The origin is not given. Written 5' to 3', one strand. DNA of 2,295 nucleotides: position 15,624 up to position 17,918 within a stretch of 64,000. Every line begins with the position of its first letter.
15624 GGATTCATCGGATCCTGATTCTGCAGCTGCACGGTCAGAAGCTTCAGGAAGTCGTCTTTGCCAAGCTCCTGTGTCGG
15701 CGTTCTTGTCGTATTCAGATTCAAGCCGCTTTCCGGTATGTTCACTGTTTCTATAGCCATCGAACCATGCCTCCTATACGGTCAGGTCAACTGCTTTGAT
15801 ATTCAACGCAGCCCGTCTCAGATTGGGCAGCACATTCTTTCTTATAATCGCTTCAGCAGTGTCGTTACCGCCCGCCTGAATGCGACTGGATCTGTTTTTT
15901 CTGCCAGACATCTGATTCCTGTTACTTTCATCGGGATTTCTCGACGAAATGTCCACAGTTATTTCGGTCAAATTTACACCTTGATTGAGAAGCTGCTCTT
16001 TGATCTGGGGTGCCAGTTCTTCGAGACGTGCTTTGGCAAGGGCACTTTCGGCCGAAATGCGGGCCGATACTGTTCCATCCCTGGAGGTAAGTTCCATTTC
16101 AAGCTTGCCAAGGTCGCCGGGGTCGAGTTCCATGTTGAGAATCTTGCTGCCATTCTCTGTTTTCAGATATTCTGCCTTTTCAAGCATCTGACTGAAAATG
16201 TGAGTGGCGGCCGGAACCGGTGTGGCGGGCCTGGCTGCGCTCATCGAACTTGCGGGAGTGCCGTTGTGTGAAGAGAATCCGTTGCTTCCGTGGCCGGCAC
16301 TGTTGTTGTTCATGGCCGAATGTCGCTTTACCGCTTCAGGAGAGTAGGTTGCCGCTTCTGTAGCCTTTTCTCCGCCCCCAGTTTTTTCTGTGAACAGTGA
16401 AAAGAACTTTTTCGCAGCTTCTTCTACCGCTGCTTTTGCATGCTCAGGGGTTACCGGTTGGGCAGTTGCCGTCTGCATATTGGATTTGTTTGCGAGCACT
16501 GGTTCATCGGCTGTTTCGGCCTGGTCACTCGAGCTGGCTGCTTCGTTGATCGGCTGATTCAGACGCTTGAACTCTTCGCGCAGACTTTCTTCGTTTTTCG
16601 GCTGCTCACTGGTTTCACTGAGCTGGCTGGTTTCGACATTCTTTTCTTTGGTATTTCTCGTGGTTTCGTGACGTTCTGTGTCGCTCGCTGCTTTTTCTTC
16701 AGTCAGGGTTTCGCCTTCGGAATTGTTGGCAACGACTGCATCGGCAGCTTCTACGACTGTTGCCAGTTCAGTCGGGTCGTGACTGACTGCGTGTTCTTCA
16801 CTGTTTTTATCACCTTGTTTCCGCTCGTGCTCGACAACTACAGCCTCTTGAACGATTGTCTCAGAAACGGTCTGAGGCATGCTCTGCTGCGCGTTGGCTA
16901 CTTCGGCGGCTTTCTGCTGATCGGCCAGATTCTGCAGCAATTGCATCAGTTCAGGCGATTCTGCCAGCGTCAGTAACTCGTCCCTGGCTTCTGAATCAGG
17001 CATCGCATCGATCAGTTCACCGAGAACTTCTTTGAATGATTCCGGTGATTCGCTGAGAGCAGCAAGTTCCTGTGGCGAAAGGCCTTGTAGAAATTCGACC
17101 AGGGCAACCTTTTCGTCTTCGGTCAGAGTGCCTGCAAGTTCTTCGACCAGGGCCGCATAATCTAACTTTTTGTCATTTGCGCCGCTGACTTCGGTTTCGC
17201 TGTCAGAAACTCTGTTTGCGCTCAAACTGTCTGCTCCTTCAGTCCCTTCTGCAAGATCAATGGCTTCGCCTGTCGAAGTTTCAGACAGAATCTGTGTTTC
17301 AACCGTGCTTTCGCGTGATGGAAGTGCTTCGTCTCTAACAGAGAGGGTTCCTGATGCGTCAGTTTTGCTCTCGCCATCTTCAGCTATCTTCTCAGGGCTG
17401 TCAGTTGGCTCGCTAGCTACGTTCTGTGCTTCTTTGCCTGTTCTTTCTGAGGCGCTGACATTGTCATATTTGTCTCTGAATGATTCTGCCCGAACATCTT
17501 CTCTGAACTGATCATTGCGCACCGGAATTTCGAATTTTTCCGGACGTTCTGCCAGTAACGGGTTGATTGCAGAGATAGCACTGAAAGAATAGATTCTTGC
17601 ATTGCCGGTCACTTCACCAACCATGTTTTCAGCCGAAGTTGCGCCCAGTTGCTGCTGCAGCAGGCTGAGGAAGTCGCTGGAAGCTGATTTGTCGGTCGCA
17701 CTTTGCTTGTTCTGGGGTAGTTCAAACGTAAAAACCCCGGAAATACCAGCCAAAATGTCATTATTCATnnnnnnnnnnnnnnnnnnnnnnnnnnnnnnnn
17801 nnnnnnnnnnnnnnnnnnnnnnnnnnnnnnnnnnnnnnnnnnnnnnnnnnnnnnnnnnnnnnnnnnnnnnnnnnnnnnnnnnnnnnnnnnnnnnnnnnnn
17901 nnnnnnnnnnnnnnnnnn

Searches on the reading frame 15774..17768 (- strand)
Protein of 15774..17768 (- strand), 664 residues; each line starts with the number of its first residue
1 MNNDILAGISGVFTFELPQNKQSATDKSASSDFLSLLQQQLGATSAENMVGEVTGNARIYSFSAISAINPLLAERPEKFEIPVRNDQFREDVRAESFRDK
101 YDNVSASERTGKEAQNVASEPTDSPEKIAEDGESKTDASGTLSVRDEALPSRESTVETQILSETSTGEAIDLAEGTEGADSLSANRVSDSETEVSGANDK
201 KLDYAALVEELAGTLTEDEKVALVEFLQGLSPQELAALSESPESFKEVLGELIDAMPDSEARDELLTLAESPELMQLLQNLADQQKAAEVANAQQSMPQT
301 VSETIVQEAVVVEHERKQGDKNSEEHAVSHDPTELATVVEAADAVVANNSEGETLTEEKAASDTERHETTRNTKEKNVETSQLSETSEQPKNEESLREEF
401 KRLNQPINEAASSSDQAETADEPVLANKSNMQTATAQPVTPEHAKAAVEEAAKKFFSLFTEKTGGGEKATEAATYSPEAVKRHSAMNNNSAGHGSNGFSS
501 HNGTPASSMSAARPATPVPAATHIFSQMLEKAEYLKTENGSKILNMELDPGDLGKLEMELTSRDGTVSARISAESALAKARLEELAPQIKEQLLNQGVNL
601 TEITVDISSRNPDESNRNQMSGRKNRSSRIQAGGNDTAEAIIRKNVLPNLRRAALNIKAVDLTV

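Call 57: search_protein_families(library=pfam, proteins=[window:15774-17768:-], max_evalue=0.0001)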
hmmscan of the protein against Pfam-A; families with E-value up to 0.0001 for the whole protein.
window:15774-17768:- (664 aa): 1 family
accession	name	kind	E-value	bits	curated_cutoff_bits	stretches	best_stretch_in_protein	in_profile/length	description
PF02120.21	Flg_hook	-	7.2e-15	55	29.8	1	534-610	5-81/85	Flagellar hook-length control protein FliK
